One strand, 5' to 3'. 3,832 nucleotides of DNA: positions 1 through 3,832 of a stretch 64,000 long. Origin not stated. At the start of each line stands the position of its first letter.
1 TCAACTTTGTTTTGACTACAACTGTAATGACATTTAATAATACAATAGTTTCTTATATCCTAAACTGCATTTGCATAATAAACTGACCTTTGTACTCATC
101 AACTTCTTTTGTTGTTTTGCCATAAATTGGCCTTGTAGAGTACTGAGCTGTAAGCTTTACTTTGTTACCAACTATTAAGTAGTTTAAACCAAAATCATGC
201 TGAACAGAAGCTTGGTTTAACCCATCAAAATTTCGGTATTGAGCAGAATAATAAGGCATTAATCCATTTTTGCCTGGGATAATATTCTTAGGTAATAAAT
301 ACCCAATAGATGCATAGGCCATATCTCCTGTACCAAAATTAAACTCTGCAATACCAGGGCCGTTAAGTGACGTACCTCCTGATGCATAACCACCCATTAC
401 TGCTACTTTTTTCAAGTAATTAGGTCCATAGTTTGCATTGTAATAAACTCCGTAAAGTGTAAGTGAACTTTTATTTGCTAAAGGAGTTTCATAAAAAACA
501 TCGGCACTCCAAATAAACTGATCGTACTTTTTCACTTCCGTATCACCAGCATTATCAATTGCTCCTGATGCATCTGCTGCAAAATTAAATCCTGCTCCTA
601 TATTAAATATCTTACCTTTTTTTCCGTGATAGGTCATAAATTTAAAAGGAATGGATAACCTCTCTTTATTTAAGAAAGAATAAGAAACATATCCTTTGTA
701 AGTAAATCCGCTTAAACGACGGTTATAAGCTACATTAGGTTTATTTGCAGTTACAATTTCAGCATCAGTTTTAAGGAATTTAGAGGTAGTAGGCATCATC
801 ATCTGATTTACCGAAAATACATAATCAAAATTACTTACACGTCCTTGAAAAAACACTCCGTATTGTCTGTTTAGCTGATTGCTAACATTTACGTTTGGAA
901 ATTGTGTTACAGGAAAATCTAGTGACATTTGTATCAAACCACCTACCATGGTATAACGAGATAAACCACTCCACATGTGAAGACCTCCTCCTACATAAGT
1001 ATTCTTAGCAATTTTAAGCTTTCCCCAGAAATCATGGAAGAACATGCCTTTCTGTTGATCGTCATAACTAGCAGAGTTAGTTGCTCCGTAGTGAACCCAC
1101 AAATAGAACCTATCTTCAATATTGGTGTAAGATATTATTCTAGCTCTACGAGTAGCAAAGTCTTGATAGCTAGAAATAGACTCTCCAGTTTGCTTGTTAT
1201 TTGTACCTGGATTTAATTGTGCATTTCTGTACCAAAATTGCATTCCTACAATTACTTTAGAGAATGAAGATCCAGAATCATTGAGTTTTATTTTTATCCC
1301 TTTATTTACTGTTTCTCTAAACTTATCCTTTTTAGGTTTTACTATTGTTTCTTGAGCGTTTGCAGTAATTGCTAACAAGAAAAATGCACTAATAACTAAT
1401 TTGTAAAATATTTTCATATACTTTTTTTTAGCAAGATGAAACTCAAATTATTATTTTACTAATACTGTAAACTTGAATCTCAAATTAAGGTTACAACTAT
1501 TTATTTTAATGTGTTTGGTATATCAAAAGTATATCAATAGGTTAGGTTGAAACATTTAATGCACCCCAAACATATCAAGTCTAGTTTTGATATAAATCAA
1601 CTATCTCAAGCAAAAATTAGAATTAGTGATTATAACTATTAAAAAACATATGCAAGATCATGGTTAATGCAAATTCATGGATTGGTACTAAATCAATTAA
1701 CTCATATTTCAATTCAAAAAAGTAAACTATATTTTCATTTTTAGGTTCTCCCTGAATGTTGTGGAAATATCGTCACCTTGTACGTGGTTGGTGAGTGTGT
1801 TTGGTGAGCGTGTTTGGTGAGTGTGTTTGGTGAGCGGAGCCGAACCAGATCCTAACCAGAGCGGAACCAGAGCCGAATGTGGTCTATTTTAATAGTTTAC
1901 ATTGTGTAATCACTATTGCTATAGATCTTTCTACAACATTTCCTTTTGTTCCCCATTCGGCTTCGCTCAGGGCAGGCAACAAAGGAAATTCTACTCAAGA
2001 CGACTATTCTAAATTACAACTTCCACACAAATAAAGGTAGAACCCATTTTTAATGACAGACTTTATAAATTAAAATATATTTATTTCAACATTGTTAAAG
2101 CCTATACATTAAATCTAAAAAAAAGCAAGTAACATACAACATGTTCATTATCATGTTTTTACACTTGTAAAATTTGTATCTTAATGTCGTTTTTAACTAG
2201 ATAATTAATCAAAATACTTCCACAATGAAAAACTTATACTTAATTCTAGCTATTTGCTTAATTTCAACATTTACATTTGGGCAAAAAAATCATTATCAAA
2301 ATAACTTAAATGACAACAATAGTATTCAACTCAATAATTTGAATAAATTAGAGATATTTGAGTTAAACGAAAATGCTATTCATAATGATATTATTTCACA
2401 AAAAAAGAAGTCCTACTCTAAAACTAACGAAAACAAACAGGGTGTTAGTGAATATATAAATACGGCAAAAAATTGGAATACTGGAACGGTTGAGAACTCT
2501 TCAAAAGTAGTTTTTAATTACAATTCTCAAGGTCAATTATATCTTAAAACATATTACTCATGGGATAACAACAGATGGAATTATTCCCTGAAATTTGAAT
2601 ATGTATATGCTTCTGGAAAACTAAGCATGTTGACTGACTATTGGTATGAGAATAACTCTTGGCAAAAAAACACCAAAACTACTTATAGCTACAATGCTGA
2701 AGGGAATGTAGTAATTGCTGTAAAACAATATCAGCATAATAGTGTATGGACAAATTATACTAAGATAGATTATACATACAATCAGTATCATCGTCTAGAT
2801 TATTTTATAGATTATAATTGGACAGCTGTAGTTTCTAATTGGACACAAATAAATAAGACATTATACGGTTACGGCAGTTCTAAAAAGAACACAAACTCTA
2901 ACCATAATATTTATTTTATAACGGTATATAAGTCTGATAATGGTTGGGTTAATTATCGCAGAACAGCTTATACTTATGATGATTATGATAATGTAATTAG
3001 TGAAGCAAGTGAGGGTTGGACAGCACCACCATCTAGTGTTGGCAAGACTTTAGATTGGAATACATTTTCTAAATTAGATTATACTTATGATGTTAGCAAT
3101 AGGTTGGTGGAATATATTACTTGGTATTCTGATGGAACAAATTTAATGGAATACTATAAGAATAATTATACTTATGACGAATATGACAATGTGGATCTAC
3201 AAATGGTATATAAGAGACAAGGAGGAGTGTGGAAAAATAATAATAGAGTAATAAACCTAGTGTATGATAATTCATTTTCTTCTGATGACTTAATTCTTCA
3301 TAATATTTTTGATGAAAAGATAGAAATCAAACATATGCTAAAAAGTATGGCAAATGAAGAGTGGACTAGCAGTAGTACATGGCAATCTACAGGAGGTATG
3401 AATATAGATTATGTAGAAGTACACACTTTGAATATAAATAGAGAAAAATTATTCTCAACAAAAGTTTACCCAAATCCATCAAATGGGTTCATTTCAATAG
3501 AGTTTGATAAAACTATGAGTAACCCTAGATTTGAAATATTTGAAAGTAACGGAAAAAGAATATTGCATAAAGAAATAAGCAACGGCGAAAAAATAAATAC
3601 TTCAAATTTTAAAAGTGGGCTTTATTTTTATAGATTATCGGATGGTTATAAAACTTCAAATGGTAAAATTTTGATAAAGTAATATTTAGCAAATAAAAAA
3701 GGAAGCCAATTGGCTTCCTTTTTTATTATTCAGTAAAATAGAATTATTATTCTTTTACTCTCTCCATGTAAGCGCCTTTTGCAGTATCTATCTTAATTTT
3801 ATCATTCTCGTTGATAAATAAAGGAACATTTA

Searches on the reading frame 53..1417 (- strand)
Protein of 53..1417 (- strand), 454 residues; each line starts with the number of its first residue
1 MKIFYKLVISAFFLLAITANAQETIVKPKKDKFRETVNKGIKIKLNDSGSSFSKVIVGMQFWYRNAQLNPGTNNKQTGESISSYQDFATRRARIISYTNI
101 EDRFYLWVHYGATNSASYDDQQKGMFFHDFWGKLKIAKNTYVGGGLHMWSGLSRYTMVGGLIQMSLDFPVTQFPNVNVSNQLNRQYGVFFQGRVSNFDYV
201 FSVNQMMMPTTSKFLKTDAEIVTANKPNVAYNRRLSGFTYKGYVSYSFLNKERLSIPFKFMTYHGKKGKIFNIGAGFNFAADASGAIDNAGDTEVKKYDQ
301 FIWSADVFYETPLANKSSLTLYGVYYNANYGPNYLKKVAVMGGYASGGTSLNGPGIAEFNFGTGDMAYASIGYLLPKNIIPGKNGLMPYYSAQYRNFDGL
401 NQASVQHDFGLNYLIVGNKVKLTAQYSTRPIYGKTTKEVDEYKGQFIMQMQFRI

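Call 14: find_encoding_contigs(protein=window:53-1417:-, flank=6000, max_places=10)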
Protein window:53-1417:- (454 aa): 2 contigs read that carry it; 1 place shown.
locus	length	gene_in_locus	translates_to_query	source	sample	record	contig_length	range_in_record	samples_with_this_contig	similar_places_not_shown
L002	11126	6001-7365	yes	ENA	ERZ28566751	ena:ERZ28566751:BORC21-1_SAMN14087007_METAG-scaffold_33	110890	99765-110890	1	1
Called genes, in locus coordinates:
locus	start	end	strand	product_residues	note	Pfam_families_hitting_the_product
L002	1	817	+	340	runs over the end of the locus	PF04613:LpxD, PF25084:LbH_EIF2B, PF25087:GMPPB_C, PF00132:Hexapep, PF14602:Hexapep_2 (faint), PF00132:Hexapep (weak), PF25084:LbH_EIF2B (weak), PF00132:Hexapep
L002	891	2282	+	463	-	PF03331:LpxC, PF07977:FabA, PF22817:ApeP-like (weak), PF22818:ApeI-like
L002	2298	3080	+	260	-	PF25084:LbH_EIF2B (weak), PF25087:GMPPB_C, PF00132:Hexapep, PF25084:LbH_EIF2B (weak), PF25087:GMPPB_C (weak), PF00132:Hexapep, PF13720:Acetyltransf_11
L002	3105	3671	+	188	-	PF08207:EFP_N, PF01132:EFP, PF09285:Elong-fact-P_C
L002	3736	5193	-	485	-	PF18962:Por_Secre_tail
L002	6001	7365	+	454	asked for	-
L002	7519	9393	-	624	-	PF00005:ABC_tran, PF13304:AAA_21 (faint), PF12848:ABC_tran_Xtn, PF00005:ABC_tran, PF16326:ABC_tran_CTD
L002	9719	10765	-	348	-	PF21016:RlmN_N, PF04055:Radical_SAM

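Call 27: search_protein_families(library=pfam, proteins=[window:53-1417:-])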
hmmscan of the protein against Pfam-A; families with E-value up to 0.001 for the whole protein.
window:53-1417:- (454 aa): 0 families

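Call 36: find_homologous_proteins(query=window:53-1417:-, max_evalue=1e-20)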
Query window:53-1417:- (454 aa): 345 proteins with E <= 1e-20 among 3218 candidates; the best 120 are listed.
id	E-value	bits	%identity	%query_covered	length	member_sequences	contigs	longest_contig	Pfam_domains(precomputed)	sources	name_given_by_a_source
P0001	0.0e+0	1030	100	100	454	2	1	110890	-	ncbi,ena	-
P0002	2.4e-273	925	87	100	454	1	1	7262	-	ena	-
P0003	5.6e-273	924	87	100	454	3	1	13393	-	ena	-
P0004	2.2e-272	922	88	100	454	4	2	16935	-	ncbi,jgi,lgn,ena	jgi:hypothetical protein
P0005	1.6e-270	915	87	100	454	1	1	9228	-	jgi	-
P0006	5.2e-251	851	81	100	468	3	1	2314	-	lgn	-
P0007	2.3e-238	810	77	100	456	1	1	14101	-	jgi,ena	-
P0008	1.5e-205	701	68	100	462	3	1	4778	-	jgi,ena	-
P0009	8.4e-205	699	68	100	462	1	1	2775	-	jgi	-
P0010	9.0e-203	692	66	100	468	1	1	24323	-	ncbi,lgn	ncbi:MAG: hypothetical protein ABFR62_05325 [Bacteroidota bacterium]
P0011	3.4e-202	690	66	100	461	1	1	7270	-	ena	-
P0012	8.4e-186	636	62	100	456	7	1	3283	-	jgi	jgi:hypothetical protein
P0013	1.8e-146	507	56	100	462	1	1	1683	-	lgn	-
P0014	2.3e-146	506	53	99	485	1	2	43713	-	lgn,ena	-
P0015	4.5e-142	492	75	64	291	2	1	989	-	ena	-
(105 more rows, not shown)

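Call 37: find_encoding_contigs(protein=P0004, flank=5000, max_places=4)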
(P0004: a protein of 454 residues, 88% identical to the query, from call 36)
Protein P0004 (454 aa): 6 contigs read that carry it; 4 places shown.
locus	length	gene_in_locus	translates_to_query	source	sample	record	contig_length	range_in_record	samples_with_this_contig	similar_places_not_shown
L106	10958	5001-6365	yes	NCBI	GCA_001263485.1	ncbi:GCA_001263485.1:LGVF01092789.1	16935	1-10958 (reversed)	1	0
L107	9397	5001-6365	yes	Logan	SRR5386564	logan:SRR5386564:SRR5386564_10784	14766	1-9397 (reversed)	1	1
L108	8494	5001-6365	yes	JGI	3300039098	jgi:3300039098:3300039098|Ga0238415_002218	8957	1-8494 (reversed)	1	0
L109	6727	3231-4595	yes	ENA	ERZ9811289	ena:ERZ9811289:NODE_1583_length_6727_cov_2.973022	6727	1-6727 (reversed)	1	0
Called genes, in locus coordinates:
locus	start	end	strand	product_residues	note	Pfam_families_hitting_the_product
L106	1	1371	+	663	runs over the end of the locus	PF13616:Rotamase_3, PF00639:Rotamase, PF13145:Rotamase_2, PF13616:Rotamase_3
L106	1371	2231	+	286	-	-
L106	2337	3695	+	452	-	PF13145:Rotamase_2 (weak), PF13616:Rotamase_3, PF00639:Rotamase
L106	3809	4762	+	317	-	PF00493:MCM (faint), PF20030:bpMoxR, PF00004:AAA (weak), PF07726:AAA_3, PF07728:AAA_5, PF17863:AAA_lid_2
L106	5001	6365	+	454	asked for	-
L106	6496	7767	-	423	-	PF12848:ABC_tran_Xtn, PF00005:ABC_tran, PF16326:ABC_tran_CTD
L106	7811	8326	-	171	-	-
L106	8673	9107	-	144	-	PF00155:Aminotran_1_2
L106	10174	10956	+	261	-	?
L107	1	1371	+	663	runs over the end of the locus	PF13616:Rotamase_3, PF00639:Rotamase, PF13145:Rotamase_2, PF13616:Rotamase_3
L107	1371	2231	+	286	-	-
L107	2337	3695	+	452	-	PF13145:Rotamase_2 (weak), PF13616:Rotamase_3, PF00639:Rotamase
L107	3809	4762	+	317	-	PF00493:MCM (faint), PF20030:bpMoxR, PF00004:AAA (weak), PF07726:AAA_3, PF07728:AAA_5, PF17863:AAA_lid_2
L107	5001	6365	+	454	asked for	-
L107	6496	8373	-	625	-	PF00005:ABC_tran, PF13304:AAA_21 (faint), PF12848:ABC_tran_Xtn, PF00005:ABC_tran, PF16326:ABC_tran_CTD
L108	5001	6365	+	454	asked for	-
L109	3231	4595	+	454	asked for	-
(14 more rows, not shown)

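Call 38: find_encoding_contigs(protein=P0003, flank=5000, max_places=4)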
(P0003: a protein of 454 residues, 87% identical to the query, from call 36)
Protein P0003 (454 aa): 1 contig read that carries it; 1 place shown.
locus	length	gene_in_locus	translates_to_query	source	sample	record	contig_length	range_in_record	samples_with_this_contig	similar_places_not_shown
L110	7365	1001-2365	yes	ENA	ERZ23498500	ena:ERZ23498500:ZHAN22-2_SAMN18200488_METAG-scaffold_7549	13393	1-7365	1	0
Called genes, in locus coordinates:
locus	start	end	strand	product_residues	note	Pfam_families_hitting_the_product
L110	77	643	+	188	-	PF08207:EFP_N, PF01132:EFP, PF09285:Elong-fact-P_C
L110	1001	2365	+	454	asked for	-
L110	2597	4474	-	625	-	PF00005:ABC_tran, PF02463:SMC_N (faint), PF13304:AAA_21 (faint), PF12848:ABC_tran_Xtn, PF00005:ABC_tran, PF16326:ABC_tran_CTD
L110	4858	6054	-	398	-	PF00155:Aminotran_1_2, PF01041:DegT_DnrJ_EryC1 (weak)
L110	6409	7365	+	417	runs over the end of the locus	PF13650:Asp_protease_2 (faint), PF13180:PDZ_2 (weak), PF17820:PDZ_6 (weak)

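Call 39: find_encoding_contigs(protein=P0005, flank=5000, max_places=4)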
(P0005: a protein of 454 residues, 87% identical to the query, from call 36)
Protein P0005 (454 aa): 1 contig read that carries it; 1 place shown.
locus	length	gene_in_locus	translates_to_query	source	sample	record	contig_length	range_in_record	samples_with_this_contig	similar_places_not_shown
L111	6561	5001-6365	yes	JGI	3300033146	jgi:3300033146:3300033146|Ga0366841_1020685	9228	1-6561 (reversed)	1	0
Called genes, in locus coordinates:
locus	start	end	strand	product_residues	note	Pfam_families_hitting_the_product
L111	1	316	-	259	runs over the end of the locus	PF07044:DUF1329 (weak), PF17131:TP_0789-like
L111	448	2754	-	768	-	PF03176:MMPL, PF00873:ACR_tran (weak), PF02460:Patched, PF12349:Sterol-sensing (weak), PF03176:MMPL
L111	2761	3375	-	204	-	PF00440:TetR_N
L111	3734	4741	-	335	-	-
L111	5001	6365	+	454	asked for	-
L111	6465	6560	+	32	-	?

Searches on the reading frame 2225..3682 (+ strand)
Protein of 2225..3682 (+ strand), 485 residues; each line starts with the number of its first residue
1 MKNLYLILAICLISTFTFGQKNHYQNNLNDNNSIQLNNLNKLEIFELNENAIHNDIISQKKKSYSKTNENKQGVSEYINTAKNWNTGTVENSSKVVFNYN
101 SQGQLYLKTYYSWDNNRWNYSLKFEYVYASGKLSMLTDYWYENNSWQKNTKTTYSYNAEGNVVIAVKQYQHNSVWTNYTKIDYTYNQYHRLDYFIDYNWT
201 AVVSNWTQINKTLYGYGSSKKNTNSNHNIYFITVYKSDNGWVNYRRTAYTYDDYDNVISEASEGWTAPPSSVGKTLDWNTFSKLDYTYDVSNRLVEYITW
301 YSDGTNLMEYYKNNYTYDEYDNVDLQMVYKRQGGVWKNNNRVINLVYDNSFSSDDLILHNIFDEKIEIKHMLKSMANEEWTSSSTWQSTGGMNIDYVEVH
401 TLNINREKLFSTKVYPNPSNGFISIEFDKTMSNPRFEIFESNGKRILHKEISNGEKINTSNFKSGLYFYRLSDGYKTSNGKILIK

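Call 13: find_encoding_contigs(protein=window:2225-3682:+, flank=6000, max_places=10)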
Protein window:2225-3682:+ (485 aa): 1 contig read that carries it; 1 place shown.
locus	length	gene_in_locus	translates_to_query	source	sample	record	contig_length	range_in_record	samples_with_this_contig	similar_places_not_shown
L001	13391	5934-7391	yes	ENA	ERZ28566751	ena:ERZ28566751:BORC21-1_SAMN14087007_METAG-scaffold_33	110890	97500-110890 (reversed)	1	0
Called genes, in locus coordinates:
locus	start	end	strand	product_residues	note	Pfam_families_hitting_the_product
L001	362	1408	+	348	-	PF21016:RlmN_N, PF04055:Radical_SAM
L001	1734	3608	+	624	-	PF00005:ABC_tran, PF13304:AAA_21 (faint), PF12848:ABC_tran_Xtn, PF00005:ABC_tran, PF16326:ABC_tran_CTD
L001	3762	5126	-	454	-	-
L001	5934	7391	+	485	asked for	PF18962:Por_Secre_tail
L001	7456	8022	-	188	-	PF08207:EFP_N, PF01132:EFP, PF09285:Elong-fact-P_C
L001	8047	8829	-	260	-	PF25084:LbH_EIF2B (weak), PF25087:GMPPB_C, PF00132:Hexapep, PF25084:LbH_EIF2B (weak), PF25087:GMPPB_C (weak), PF00132:Hexapep, PF13720:Acetyltransf_11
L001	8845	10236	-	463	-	PF03331:LpxC, PF07977:FabA, PF22817:ApeP-like (weak), PF22818:ApeI-like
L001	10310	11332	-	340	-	PF04613:LpxD, PF25084:LbH_EIF2B, PF25087:GMPPB_C, PF00132:Hexapep, PF14602:Hexapep_2 (faint), PF00132:Hexapep (weak), PF25084:LbH_EIF2B (weak), PF00132:Hexapep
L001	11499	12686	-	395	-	PF00733:Asn_synthase (weak), PF02540:NAD_synthase, PF03054:tRNA_Me_trans, PF20259:tRNA_Me_trans_M, PF20258:tRNA_Me_trans_C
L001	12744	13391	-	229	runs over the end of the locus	PF07661:MORN_2 (faint)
